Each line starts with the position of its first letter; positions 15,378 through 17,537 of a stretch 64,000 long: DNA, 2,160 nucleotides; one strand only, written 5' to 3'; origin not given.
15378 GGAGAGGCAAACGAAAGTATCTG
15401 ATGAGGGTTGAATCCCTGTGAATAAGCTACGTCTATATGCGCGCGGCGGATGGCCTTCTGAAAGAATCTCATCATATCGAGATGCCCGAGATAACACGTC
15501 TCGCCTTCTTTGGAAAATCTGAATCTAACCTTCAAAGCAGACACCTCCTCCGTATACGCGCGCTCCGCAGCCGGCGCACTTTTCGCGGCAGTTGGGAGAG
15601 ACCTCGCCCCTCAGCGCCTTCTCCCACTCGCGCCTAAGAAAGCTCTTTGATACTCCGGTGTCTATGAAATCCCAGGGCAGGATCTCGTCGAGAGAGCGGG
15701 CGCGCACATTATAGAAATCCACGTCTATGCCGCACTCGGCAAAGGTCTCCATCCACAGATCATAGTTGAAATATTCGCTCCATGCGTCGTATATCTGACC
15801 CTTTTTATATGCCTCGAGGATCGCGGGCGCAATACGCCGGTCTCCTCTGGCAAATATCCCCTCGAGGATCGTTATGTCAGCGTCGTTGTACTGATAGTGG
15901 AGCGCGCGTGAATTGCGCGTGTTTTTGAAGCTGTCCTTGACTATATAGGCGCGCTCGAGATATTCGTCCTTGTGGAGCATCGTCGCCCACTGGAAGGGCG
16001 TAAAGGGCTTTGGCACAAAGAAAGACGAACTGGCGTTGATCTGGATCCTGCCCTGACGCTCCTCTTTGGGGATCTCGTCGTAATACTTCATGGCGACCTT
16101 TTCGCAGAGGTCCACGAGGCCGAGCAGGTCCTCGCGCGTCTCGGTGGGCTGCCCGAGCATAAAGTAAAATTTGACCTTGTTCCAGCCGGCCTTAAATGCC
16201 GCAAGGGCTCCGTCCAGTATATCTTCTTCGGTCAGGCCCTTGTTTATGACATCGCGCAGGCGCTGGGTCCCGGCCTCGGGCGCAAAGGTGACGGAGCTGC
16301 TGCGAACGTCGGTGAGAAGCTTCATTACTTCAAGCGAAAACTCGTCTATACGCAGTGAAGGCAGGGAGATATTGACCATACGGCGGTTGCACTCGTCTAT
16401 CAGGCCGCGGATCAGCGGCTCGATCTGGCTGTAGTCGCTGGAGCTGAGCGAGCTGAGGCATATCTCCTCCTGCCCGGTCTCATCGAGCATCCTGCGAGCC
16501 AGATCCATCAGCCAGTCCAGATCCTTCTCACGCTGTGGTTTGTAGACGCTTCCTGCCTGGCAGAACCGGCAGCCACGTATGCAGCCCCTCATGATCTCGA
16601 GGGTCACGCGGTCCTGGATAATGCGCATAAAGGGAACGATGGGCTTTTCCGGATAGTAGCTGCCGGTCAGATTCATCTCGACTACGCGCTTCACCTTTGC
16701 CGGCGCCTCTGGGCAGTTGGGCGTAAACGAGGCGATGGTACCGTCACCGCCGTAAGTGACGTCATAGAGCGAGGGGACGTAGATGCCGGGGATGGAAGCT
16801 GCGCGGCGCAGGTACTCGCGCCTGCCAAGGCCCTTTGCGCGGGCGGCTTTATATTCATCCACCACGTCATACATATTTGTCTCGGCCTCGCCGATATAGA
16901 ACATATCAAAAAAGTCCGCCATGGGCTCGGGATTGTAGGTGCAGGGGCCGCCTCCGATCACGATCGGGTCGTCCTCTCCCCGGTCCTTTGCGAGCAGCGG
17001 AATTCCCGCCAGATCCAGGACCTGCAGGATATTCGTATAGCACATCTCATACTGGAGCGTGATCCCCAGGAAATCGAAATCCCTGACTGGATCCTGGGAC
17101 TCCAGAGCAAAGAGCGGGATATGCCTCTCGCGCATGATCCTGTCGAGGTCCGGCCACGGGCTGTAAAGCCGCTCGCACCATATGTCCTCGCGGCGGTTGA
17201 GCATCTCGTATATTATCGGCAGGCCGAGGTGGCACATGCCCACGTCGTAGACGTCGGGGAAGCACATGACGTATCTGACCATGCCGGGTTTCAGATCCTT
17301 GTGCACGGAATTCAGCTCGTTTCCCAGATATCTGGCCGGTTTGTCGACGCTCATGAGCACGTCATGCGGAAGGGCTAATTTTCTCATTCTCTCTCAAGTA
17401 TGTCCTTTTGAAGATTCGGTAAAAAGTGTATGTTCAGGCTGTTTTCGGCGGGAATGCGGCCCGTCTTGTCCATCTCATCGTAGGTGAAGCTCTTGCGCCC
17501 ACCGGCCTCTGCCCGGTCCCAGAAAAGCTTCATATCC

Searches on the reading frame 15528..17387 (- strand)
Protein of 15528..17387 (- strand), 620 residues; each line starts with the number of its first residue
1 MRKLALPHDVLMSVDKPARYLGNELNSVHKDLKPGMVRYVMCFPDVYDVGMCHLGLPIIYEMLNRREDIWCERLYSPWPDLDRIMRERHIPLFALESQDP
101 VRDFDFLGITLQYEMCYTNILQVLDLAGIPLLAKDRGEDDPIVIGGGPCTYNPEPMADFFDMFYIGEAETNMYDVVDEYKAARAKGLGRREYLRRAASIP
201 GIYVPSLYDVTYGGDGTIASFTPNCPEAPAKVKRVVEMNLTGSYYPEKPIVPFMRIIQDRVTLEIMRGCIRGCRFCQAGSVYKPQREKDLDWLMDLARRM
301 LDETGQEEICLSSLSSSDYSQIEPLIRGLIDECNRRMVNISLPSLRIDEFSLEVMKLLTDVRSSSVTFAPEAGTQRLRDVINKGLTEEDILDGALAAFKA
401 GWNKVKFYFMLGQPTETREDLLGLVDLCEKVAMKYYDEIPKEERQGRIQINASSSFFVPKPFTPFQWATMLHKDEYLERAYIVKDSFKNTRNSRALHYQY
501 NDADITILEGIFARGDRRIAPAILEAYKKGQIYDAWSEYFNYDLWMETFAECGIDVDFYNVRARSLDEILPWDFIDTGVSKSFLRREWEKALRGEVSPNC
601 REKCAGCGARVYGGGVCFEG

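Call 73: search_protein_families(library=pfam, proteins=[window:15528-17387:-], max_evalue=0.00001)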
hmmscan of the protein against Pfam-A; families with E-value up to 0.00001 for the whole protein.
window:15528-17387:- (620 aa): 2 families
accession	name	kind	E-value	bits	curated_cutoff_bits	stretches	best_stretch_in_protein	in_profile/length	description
PF19864.5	Radical_SAM_N2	-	8.9e-67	223.7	29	1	55-205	1-151/151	Radical SAM proteins, N-terminal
PF04055.27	Radical_SAM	-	2.3e-21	77.1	29.5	1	264-427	2-165/166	Radical SAM superfamily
